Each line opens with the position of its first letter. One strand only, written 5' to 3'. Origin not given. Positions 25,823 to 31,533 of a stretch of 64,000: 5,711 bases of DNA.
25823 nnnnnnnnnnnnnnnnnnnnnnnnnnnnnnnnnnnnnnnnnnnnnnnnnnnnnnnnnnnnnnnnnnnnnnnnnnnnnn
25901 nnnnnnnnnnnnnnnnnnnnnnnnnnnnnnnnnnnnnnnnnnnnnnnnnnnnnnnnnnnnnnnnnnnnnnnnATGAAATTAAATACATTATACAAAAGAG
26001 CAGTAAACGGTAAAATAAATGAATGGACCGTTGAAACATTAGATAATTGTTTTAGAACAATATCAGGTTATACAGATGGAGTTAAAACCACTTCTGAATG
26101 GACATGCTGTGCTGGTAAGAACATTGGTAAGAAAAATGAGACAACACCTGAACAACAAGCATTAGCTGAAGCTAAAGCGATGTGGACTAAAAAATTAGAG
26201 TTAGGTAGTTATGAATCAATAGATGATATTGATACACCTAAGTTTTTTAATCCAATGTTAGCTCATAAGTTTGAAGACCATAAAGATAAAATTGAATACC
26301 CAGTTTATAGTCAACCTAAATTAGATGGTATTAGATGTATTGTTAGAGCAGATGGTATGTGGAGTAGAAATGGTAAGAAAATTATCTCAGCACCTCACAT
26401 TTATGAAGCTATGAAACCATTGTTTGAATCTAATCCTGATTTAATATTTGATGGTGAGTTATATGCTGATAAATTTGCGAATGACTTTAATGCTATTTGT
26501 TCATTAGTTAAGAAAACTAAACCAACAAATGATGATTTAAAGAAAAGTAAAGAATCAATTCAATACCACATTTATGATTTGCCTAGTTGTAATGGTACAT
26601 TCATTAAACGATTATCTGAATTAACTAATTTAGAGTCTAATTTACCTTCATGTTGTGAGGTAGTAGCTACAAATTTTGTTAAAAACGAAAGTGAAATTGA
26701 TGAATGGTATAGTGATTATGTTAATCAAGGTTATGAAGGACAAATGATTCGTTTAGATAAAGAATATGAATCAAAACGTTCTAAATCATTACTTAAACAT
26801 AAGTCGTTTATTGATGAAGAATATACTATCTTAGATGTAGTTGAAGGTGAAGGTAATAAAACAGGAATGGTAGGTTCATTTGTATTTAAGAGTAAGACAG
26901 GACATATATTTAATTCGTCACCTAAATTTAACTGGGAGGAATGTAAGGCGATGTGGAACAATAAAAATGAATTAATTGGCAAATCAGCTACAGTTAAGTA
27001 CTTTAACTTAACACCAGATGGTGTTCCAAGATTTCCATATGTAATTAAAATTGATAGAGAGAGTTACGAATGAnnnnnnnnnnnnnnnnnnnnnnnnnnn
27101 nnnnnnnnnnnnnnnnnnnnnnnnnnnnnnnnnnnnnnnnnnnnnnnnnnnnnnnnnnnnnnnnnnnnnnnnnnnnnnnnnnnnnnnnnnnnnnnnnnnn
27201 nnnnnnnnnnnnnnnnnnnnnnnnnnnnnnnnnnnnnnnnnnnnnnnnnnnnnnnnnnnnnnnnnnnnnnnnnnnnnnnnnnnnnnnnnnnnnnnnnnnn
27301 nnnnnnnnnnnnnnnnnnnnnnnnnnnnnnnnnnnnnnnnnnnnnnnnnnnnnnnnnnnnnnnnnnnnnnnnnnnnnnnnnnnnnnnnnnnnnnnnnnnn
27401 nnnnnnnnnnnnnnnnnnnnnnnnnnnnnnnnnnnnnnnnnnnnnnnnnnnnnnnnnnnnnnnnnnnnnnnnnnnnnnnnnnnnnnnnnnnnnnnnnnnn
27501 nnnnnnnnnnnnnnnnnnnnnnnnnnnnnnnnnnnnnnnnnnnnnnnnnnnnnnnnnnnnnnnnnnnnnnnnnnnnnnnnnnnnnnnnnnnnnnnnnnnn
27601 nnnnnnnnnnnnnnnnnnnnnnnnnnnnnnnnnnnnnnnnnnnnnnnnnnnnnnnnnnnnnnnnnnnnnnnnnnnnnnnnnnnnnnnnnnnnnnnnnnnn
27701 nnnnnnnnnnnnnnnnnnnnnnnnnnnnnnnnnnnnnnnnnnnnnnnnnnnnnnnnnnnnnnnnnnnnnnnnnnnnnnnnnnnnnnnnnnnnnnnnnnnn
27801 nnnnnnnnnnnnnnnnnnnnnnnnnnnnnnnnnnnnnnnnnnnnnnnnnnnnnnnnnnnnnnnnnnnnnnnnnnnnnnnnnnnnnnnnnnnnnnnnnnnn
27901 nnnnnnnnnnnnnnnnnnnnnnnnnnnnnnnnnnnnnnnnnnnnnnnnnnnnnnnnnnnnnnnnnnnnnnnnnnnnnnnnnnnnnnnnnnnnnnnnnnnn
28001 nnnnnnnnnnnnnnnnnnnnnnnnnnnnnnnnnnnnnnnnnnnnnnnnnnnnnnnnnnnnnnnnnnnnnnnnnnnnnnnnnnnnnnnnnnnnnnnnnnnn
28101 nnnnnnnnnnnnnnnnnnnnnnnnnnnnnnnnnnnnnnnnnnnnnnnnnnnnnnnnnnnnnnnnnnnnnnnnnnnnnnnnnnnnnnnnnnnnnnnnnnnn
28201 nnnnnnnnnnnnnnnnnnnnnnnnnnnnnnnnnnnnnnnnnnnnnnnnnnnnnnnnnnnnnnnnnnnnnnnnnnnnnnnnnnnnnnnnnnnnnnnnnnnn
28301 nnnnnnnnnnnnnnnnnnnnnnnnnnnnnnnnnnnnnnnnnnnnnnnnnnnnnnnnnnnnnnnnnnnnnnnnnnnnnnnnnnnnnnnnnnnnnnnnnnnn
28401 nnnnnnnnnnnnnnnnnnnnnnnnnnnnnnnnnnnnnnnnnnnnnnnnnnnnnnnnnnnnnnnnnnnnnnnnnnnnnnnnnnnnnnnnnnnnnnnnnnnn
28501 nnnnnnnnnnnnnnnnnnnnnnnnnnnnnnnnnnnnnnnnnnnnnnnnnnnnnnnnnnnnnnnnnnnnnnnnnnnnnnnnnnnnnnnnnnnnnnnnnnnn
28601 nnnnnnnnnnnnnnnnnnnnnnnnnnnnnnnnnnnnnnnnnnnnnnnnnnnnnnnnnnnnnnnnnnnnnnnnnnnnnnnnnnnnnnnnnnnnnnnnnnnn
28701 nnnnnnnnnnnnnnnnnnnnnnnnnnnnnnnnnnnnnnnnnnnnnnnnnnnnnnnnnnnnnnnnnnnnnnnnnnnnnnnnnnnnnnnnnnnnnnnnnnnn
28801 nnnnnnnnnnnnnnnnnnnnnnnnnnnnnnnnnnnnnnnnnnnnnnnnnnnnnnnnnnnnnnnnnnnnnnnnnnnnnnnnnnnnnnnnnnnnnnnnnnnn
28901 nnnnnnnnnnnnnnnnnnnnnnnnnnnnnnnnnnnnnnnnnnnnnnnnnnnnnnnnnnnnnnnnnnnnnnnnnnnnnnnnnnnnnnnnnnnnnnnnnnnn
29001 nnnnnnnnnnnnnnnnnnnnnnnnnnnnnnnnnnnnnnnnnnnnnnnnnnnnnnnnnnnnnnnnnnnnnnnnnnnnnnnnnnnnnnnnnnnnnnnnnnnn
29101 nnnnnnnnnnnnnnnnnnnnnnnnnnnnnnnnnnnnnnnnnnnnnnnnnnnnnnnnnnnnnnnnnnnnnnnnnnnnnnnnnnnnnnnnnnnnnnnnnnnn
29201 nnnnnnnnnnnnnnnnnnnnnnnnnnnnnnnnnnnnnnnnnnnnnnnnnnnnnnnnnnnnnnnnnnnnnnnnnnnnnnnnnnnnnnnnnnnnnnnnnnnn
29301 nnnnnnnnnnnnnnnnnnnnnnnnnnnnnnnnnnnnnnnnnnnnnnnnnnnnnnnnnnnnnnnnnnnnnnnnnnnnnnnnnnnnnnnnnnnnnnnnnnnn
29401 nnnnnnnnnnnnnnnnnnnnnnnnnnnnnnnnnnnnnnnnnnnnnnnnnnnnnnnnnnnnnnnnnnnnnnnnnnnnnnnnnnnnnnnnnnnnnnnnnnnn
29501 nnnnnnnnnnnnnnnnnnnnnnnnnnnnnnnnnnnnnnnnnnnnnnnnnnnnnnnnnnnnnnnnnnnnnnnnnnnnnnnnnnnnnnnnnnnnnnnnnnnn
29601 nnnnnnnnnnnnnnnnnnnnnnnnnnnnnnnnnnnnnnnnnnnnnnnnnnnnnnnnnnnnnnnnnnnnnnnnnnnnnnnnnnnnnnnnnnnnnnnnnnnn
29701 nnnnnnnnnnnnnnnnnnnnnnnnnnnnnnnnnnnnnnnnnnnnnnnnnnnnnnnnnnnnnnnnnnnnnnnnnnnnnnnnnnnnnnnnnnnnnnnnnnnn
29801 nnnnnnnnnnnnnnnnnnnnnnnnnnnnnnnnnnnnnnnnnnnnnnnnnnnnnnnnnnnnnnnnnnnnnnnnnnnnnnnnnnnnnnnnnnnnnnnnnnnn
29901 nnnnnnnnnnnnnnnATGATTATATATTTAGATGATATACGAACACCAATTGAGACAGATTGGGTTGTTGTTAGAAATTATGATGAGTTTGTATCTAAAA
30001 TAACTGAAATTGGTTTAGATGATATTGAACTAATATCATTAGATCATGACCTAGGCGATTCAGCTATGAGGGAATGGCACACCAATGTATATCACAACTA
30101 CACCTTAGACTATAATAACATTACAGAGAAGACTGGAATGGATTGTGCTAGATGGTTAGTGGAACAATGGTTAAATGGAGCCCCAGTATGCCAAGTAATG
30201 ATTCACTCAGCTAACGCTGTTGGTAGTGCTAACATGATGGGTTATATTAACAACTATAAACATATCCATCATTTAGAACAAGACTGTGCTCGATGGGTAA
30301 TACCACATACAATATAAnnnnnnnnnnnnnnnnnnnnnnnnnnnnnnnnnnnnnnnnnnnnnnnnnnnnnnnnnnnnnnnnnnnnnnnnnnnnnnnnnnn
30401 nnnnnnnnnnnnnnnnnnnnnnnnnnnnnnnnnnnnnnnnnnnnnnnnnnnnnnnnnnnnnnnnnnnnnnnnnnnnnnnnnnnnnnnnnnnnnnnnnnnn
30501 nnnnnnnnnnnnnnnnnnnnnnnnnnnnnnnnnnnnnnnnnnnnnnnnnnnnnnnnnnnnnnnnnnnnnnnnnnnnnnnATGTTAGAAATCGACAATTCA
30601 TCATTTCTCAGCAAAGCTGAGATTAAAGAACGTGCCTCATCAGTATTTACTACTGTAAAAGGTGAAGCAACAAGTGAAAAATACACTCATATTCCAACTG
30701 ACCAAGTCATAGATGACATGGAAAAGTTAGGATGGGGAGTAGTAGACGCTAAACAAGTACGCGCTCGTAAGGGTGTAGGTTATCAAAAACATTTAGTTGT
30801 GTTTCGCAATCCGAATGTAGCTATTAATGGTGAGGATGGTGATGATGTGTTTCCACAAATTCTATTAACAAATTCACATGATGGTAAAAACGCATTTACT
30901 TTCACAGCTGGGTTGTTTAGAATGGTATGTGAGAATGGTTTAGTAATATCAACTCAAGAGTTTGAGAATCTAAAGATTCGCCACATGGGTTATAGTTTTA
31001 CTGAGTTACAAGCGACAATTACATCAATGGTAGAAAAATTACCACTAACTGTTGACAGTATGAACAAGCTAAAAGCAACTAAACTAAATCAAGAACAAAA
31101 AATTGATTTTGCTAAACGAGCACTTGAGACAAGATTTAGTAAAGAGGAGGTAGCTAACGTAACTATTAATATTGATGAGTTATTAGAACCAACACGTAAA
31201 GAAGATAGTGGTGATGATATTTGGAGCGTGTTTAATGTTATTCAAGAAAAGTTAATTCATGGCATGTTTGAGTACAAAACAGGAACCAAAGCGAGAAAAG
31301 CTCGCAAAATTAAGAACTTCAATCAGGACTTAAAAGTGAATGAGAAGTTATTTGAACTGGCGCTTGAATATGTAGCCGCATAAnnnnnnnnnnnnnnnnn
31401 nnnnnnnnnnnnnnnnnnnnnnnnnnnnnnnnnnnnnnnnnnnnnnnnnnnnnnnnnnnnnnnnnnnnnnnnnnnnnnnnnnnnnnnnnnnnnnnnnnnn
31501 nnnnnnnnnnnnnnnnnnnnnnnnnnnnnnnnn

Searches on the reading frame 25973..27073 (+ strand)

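Call 3: search_protein_families(library=pfam, proteins=[window:25973-27073:+], max_evalue=0.01)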
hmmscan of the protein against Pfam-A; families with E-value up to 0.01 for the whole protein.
window:25973-27073:+ (366 aa): 2 families
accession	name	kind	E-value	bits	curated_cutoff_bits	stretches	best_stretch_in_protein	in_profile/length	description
PF01068.26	DNA_ligase_A_M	-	3.9e-17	63.1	26.2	1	94-277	1-204/204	ATP dependent DNA ligase domain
PF14743.12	DNA_ligase_OB_2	-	3.5e-12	46.6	28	1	291-359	1-64/66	DNA ligase OB-like domain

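Call 4: search_protein_families(library=phrogs, proteins=[window:25973-27073:+], max_evalue=0.001)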
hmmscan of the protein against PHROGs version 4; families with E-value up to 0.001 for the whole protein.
window:25973-27073:+ (366 aa): 1 family
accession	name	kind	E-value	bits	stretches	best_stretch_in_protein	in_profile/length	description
phrog_114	-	DNA, RNA and nucleotide metabolism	1.1e-84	286.2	1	32-360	152-497/634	ATP-dependent DNA ligase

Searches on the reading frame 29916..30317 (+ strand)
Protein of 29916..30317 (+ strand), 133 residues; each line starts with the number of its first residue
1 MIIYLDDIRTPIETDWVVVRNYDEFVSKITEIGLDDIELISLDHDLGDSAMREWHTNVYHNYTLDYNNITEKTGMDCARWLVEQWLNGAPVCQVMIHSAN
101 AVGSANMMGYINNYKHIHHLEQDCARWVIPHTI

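Call 106: search_protein_families(library=pfam, proteins=[window:29916-30317:+], max_evalue=0.001)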
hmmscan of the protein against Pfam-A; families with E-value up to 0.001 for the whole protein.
window:29916-30317:+ (133 aa): 1 family
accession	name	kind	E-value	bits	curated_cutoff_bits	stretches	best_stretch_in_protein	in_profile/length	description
PF20274.4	cREC_REC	-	8.8e-24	84.4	27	1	1-113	1-88/88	Cyclic-phosphate processing Receiver domain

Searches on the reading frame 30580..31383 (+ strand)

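Call 48: search_protein_families(library=phrogs, proteins=[window:30580-31383:+], max_evalue=0.00001)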
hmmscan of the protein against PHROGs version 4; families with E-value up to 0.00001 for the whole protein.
window:30580-31383:+ (267 aa): 4 families
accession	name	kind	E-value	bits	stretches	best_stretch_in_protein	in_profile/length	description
phrog_12094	-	unknown function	7.5e-45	154.2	1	4-263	13-273/281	-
phrog_1221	-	unknown function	4.8e-11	43.3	1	82-264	154-347/355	-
phrog_1362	-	unknown function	1.2e-08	35.5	1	75-194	202-310/391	-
phrog_21518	-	unknown function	2e-06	28.5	0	74-137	95-158/285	-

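Call 106: search_protein_families(library=pfam, proteins=[window:30580-31383:+], max_evalue=0.001)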
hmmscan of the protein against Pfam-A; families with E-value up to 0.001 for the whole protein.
window:30580-31383:+ (267 aa): 1 family
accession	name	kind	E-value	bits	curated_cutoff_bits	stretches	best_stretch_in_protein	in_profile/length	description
PF06067.16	DUF932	-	7.2e-33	114.7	23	1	30-249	4-218/227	Domain of unknown function (DUF932)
